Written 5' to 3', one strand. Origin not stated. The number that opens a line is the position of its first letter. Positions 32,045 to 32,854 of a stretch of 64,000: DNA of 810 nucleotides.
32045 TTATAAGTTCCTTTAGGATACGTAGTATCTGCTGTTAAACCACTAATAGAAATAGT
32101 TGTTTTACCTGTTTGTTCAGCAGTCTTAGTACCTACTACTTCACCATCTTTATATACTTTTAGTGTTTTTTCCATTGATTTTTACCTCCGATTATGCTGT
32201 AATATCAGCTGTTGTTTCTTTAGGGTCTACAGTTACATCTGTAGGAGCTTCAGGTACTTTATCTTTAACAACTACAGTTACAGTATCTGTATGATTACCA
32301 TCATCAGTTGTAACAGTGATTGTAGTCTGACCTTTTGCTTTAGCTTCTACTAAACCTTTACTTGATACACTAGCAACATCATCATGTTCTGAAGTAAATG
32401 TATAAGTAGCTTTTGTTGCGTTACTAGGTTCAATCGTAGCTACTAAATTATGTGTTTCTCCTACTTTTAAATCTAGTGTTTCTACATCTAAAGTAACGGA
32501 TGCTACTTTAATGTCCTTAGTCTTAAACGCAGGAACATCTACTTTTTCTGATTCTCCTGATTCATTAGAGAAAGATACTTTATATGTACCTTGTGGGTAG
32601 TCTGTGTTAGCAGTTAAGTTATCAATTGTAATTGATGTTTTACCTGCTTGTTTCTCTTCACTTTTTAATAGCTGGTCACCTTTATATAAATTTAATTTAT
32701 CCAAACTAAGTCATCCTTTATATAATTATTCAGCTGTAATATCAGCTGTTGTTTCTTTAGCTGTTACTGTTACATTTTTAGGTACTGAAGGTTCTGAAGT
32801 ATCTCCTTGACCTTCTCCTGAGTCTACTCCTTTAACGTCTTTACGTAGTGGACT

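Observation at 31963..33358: Fn3/Ig-like module genes whose domain boundary straddles the ORF junctions, each ending '............(E)'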

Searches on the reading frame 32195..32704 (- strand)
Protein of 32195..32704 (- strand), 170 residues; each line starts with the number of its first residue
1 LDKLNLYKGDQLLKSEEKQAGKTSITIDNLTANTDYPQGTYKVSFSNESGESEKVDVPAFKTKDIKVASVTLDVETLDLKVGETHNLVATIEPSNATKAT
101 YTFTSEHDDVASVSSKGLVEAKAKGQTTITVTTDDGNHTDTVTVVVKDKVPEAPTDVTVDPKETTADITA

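Call 5: search_protein_families(library=pfam, proteins=[window:32195-32704:-], max_evalue=1)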
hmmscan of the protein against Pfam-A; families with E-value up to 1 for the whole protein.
window:32195-32704:- (170 aa): 7 families
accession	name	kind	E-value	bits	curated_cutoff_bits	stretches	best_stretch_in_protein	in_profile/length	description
PF02368.24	Big_2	-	1e-16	61.1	22.8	1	67-144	2-79/79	Bacterial Ig-like domain (group 2)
PF21461.3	HL_N-beta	-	0.00015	21.9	27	1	98-142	11-53/57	Hyaluronate lyase, N-terminal beta-sheet domain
PF22359.2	Big-like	-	0.00051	20.7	27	1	101-147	3-47/48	Bacterial Ig-like domain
PF03168.19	LEA_2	-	0.026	15.4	25.4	0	98-160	16-77/98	Late embryogenesis abundant protein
PF16967.11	TcfC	-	0.026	14.5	29.4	1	5-44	16-49/68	E-set like domain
PF13629.12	T2SS-T3SS_pil_N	-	0.051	13.7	23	1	118-146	43-71/72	Pilus formation protein N terminal region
PF13779.11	DUF4175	-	0.44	8.9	27.3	1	34-154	214-329/825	Domain of unknown function (DUF4175)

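Call 30: search_solved_structures(query=window:32195-32704:-, max_evalue=0.1, show_alignments=2)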
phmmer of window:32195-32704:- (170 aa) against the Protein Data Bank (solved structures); distinct sequences matched with E-value up to 0.1: 9.
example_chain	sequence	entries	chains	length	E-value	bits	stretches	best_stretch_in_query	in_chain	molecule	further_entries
7quz_AAA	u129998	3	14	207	4.8e-12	49.5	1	62-147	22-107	Beta-1,3-glucanase bglH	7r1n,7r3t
7x30_P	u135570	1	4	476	4.4e-07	33.4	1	64-159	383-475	Hoc-like protein ORF90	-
7z47_G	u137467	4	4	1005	1.4e-05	28.6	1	68-146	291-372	Surface protein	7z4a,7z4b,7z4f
8zdj_S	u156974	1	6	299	0.003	21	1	68-144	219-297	Tail Tube Protein (gp13)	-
8zdl_S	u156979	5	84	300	0.003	21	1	68-144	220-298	Tail Tube Protein (gp13)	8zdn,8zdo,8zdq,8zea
1e5u_I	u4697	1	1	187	0.021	18.3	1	98-149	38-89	INTIMIN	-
6n1a_A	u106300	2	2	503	0.029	17.8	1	55-147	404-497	Carbohydrate-binding protein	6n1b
9cuy_c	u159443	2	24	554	0.047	17.1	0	78-155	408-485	Short tail fiber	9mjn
8r3y_P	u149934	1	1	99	0.1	16.1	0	60-95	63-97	Partitioning defective 6 homolog alpha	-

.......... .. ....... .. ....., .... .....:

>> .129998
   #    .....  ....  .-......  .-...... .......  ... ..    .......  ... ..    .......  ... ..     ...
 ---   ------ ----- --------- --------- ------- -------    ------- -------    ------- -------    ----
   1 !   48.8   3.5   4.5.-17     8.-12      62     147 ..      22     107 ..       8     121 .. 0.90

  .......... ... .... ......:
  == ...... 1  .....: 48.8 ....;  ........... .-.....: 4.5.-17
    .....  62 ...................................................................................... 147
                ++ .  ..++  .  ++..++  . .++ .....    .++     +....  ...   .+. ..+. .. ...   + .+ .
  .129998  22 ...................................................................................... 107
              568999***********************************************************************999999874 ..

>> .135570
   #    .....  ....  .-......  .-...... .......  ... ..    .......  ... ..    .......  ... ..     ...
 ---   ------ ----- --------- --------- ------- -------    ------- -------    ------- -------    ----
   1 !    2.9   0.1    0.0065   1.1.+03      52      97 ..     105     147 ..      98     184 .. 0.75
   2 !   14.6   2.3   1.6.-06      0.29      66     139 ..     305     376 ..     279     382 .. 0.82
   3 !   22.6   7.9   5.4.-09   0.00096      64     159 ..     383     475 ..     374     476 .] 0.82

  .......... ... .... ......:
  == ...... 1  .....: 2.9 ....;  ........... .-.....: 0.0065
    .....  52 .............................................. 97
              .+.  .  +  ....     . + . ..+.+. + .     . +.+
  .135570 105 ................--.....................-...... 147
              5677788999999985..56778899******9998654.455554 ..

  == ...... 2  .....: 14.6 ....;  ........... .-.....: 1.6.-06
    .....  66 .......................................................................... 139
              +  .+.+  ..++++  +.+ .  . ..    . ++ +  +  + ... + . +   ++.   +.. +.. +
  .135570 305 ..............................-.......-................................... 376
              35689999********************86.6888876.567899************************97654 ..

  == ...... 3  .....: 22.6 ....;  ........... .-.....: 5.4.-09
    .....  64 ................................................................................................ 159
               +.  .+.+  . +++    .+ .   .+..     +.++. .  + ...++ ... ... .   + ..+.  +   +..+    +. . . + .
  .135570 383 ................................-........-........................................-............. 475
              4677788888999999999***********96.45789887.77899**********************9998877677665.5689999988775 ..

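Call 44: find_homologous_proteins(query=window:32195-32704:-, max_evalue=0.00001)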
Query window:32195-32704:- (170 aa): 86 proteins with E <= 0.00001 among 230 candidates.
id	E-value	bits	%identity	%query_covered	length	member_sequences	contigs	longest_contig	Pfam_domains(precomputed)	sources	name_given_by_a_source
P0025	1.7e-98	345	99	100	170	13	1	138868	PF02368.25,PF26918.1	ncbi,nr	ncbi:tail protein [Staphylococcus phage vB_SauM-HM01]|nr:tail protein [Staphylococcus phage vB_SauM-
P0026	9.9e-84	297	85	100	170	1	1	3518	PF02368.25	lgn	-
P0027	6.3e-62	226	71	100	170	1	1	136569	-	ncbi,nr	ncbi:tail protein [Staphylococcus phage vB_SauH_DELF3]|nr:tail protein [Staphylococcus phage vB_SauH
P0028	4.7e-61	223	67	100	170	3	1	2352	PF02368.25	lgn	-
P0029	9.3e-61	222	68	98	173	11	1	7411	PF22359.3,PF02368.25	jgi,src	-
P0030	2.8e-60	221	67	99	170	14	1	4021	PF22359.3,PF02368.25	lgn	-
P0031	2.1e-58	215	64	100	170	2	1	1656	PF02368.25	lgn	-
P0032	2.8e-58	214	65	100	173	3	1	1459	PF22359.3,PF02368.25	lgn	-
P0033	1.6e-57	212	65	100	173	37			PF22359.3,PF02368.25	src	-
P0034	8.1e-55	203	60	79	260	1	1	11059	PF26182.1,PF21461.4,PF22359.3,PF02368.25,PF26918.1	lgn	-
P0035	2.6e-54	201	63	100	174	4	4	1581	PF22359.3,PF02368.25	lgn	-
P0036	1.5e-53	199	57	94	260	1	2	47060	PF26182.1,PF21461.4,PF22359.3,PF02368.25,PF26918.1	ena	-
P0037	3.4e-53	198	59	99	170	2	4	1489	PF02368.25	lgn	-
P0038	5.8e-53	197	58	94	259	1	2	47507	PF26182.1,PF21461.4,PF22359.3,PF02368.25,PF26918.1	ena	-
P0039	1.2e-52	196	58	94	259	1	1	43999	PF26182.1,PF21461.4,PF22359.3,PF02368.25,PF26918.1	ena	-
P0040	1.4e-52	196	63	99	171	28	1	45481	PF22359.3,PF02368.25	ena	-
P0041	2.0e-52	195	63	100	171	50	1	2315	PF22359.3,PF02368.25,PF26918.1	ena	-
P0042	3.1e-52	195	57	94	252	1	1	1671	PF26182.1,PF21461.4,PF22359.3,PF02368.25,PF26918.1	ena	-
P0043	3.1e-52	195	56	87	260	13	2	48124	PF26182.1,PF21461.4,PF22359.3,PF02368.25,PF26918.1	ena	-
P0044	4.4e-52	194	56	87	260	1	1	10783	PF26182.1,PF21461.4,PF22359.3,PF02368.25,PF26918.1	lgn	-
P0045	1.0e-51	193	62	100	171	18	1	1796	PF22359.3,PF02368.25,PF26918.1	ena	-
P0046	1.2e-51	193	54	98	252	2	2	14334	PF21461.4,PF22359.3,PF02368.25,PF26918.1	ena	-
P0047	5.5e-51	191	60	98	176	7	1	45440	PF02368.25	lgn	-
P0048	1.7e-50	189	58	79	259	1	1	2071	PF26182.1,PF21461.4,PF22359.3,PF02368.25,PF26918.1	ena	-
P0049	2.1e-50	189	58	79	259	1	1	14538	PF26182.1,PF21461.4,PF22359.3,PF02368.25,PF26918.1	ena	-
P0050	2.2e-50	189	58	79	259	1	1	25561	PF26182.1,PF21461.4,PF22359.3,PF02368.25,PF26918.1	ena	-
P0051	3.1e-50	188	52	88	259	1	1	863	PF22359.3,PF02368.25,PF26918.1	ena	-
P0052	8.0e-50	187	55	94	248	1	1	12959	PF26182.1,PF21461.4,PF22359.3,PF02368.25,PF26918.1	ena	-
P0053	1.0e-48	183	51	98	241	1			PF21461.4,PF13629.13,PF22359.3,PF02368.25,PF26918.1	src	-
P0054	3.1e-48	182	54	94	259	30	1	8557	PF26182.1,PF22359.3,PF02368.25,PF26918.1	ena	-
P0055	3.7e-48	181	53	94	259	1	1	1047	PF26182.1,PF21461.4,PF22359.3,PF02368.25,PF26918.1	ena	-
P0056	6.2e-48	181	54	94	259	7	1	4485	PF26182.1,PF22359.3,PF02368.25,PF26918.1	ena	-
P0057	6.8e-48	181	53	94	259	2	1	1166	PF26182.1,PF21461.4,PF22359.3,PF02368.25,PF26918.1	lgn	-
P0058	8.8e-48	180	55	94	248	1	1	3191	PF26182.1,PF21461.4,PF22359.3,PF02368.25,PF26918.1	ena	-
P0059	2.4e-47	179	53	94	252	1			PF26182.1,PF22359.3,PF02368.25,PF26918.1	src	-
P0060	3.3e-47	178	50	94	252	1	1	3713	PF26182.1,PF21461.4,PF22359.3,PF02368.25,PF26918.1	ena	-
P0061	3.6e-47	178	55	98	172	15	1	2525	PF22359.3,PF02368.25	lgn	-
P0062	4.1e-47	178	58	100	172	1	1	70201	PF22359.3,PF02368.25,PF26918.1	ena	-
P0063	1.2e-46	176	54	94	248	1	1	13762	PF26182.1,PF21461.4,PF22359.3,PF02368.25,PF26918.1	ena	-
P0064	2.9e-46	175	55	94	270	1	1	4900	PF26182.1,PF22359.3,PF02368.25,PF26918.1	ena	-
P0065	1.5e-45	173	50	94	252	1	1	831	PF26182.1,PF21461.4,PF22359.3,PF02368.25,PF26918.1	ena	-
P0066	4.0e-45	172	52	94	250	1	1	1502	PF26182.1,PF21461.4,PF22359.3,PF02368.25,PF26918.1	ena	-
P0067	7.7e-45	171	50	94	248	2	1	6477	PF26182.1,PF21461.4,PF22359.3,PF02368.25,PF26918.1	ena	-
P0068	1.3e-44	170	52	94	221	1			PF21461.4,PF22359.3,PF02368.25,PF26918.1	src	-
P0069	4.8e-44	168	53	94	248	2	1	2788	PF26182.1,PF21461.4,PF22359.3,PF02368.25,PF26918.1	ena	-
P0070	7.6e-44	167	61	86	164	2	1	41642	PF22359.3,PF02368.25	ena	-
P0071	1.5e-43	166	48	94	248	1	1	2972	PF26182.1,PF21461.4,PF22359.3,PF02368.25,PF26918.1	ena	-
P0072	2.1e-43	166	48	94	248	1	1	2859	PF26182.1,PF21461.4,PF22359.3,PF02368.25,PF26918.1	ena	-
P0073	2.5e-43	166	49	94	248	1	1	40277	PF26182.1,PF21461.4,PF22359.3,PF02368.25,PF26918.1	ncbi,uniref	ncbi:Ig-like domain-containing protein (plasmid) [Staphylococcus xylosus]|uniref:Ig-like domain-cont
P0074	4.0e-43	165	50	98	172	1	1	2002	PF02368.25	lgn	-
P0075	1.2e-42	164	62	82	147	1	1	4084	PF22359.3,PF02368.25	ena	-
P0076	2.3e-42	163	59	86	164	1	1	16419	PF22359.3,PF02368.25,PF26918.1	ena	-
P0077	7.8e-42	161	48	94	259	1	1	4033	PF26182.1,PF21461.4,PF22359.3,PF02368.25,PF26918.1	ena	-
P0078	1.1e-39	154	54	99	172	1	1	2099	PF22359.3,PF02368.25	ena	-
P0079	2.7e-39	153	54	99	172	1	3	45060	PF22359.3,PF02368.25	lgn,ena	-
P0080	3.8e-39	152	54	99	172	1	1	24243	PF22359.3,PF02368.25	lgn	-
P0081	1.1e-38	151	46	92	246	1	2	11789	PF26182.1,PF22359.3,PF02368.25,PF26918.1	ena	-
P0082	2.9e-38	149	57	87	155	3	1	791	PF02368.25,PF26918.1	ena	-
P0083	3.8e-37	146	53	99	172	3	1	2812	PF22359.3,PF02368.25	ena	-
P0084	7.8e-37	145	54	85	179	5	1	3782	PF02368.25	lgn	-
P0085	8.9e-37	144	53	99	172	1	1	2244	PF22359.3,PF02368.25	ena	-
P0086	1.6e-36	144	53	99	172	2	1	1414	PF02368.25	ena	-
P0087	1.9e-36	143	52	99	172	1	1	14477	PF02368.25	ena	-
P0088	7.2e-36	142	59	81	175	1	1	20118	PF22359.3,PF02368.25,PF26918.1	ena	-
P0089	2.2e-35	140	54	85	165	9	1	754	PF02368.25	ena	-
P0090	3.4e-35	139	53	84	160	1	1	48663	PF22359.3,PF02368.25,PF26918.1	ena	-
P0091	3.7e-35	139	48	99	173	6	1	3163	PF22359.3,PF02368.25,PF26918.1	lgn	-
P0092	5.0e-35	139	48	99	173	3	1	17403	PF22359.3,PF02368.25,PF26918.1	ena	-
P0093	6.3e-35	138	56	81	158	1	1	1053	PF02368.25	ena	-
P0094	1.1e-34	138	51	99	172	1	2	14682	PF02368.25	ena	-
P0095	2.0e-34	137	56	84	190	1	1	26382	PF22359.3,PF02368.25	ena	-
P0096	4.9e-34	136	51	99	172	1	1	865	PF02368.25,PF26918.1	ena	-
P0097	5.4e-34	135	41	93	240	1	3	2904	PF26182.1,PF21461.4,PF02368.25,PF26918.1,PF00041.28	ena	-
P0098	1.4e-33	134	52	85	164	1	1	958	PF22359.3,PF02368.25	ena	-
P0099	3.0e-33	133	50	99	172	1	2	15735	PF02368.25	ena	-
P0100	1.6e-32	131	56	81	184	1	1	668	PF02368.25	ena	-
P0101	9.5e-32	128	54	84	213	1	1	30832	PF02368.25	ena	-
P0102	1.4e-31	128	51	88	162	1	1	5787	PF22359.3,PF02368.25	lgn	-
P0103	1.1e-27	115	48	84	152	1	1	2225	PF22359.3,PF02368.25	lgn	-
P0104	1.7e-26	111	55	62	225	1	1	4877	PF22359.3,PF02368.25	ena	-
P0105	9.4e-23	99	45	81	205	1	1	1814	PF22359.3,PF02368.25,PF26918.1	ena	-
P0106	5.9e-22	96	42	81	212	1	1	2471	PF02368.25,PF26918.1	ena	-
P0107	5.3e-17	80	54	64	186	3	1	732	PF22359.3,PF02368.25,PF26918.1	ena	-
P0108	1.1e-10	60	41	56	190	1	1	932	PF02368.25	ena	-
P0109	5.0e-9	54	39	50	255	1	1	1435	PF26182.1,PF22359.3,PF02368.25,PF26918.1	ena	-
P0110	1.2e-8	53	37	41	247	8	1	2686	PF26182.1,PF22359.3,PF02368.25,PF26918.1,PF16378.11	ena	-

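Call 46: find_encoding_contigs(protein=P0036, flank=6000, max_places=3)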
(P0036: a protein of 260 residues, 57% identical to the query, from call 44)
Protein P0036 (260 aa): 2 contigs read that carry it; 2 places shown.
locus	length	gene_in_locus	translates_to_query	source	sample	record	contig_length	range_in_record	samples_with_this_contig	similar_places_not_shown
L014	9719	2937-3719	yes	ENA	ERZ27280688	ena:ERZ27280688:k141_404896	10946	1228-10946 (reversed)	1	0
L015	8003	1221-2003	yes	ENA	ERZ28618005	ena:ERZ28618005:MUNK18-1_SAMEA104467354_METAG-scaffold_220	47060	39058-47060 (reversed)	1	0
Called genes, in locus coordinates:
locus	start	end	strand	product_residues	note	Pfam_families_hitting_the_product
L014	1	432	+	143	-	?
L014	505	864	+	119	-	-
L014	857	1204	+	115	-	-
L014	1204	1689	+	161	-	PF04883:HK97-gp10_like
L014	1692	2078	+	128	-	-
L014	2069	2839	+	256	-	-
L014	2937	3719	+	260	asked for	PF26918:Ig_Eae (faint), PF02368:Big_2, PF21461:HL_N-beta (faint), PF22359:Big-like (faint), PF26182:Ig_NUP210_5th (faint), PF02368:Big_2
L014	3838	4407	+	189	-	-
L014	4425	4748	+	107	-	-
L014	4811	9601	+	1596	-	PF20155:TMP_3, PF01551:Peptidase_M23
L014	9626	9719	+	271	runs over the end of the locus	PF05709:Sipho_tail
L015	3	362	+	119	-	?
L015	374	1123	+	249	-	-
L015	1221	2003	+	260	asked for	PF26918:Ig_Eae (faint), PF02368:Big_2, PF21461:HL_N-beta (faint), PF22359:Big-like (faint), PF26182:Ig_NUP210_5th (faint), PF02368:Big_2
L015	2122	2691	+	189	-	-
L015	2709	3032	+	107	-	-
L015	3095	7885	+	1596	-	PF20155:TMP_3, PF01551:Peptidase_M23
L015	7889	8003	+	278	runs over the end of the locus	PF05709:Sipho_tail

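Call 47: find_encoding_contigs(protein=P0073, flank=6000, max_places=2)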
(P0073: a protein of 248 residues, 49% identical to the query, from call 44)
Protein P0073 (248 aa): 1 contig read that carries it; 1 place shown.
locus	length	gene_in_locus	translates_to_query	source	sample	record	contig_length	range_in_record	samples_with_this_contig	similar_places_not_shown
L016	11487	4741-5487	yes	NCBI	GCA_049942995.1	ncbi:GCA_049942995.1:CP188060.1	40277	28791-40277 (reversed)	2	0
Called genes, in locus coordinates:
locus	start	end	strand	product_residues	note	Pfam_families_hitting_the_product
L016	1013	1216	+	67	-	-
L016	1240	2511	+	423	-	PF04860:Phage_portal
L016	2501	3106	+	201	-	PF04586:Peptidase_S78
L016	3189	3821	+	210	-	-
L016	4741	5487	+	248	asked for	PF26918:Ig_Eae (faint), PF02368:Big_2, PF21461:HL_N-beta (faint), PF22359:Big-like (weak), PF26182:Ig_NUP210_5th (faint), PF02368:Big_2, PF22359:Big-like (weak)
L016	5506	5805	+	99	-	PF05135:Phage_connect_1 (weak)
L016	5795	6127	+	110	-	-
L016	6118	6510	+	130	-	-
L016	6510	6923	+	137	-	-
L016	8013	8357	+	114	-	PF23857:Phage_TAC_19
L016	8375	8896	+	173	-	PF23857:Phage_TAC_19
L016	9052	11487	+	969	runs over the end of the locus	PF20155:TMP_3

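Call 90: search_protein_families(library=phrogs, proteins=[window:32195-32704:-], max_evalue=0.001)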
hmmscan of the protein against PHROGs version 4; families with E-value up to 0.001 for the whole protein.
window:32195-32704:- (170 aa): 22 families
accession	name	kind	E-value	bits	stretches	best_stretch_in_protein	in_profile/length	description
phrog_341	-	tail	6.5e-55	186.4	1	1-149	2-150/154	major tail protein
phrog_215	-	head and packaging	2.6e-23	83.9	1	61-166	217-320/491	structural protein with Ig domain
phrog_4178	-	tail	2.2e-15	57.7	1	3-99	4-99/105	major tail protein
phrog_10059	-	unknown function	9.4e-13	48.6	1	66-156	183-273/345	-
phrog_28902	-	tail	5.6e-12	45.6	1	42-165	264-387/709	major tail protein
phrog_885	-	tail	4.3e-11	43.4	1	69-156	203-292/338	major tail protein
phrog_41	-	tail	6.4e-10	40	1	62-148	155-244/245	major tail protein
phrog_35892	-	unknown function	8.2e-10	37.9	1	57-144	718-806/1181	-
phrog_1280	-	other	8.4e-10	39.6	1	66-147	164-245/248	Ig domain containing protein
phrog_853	-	tail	2.5e-09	37.7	1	45-144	142-244/254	major tail protein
phrog_29134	-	tail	9e-09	36.5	1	3-78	4-81/191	tail protein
phrog_290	-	tail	3.5e-08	34.2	1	66-146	332-409/411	minor tail protein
phrog_3575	-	tail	4.3e-08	33.5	1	61-147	373-459/461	major tail protein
phrog_37836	-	unknown function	6.2e-07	29.9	1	12-67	7-63/315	-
phrog_22121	-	unknown function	6.3e-07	28.9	1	67-150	488-568/765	-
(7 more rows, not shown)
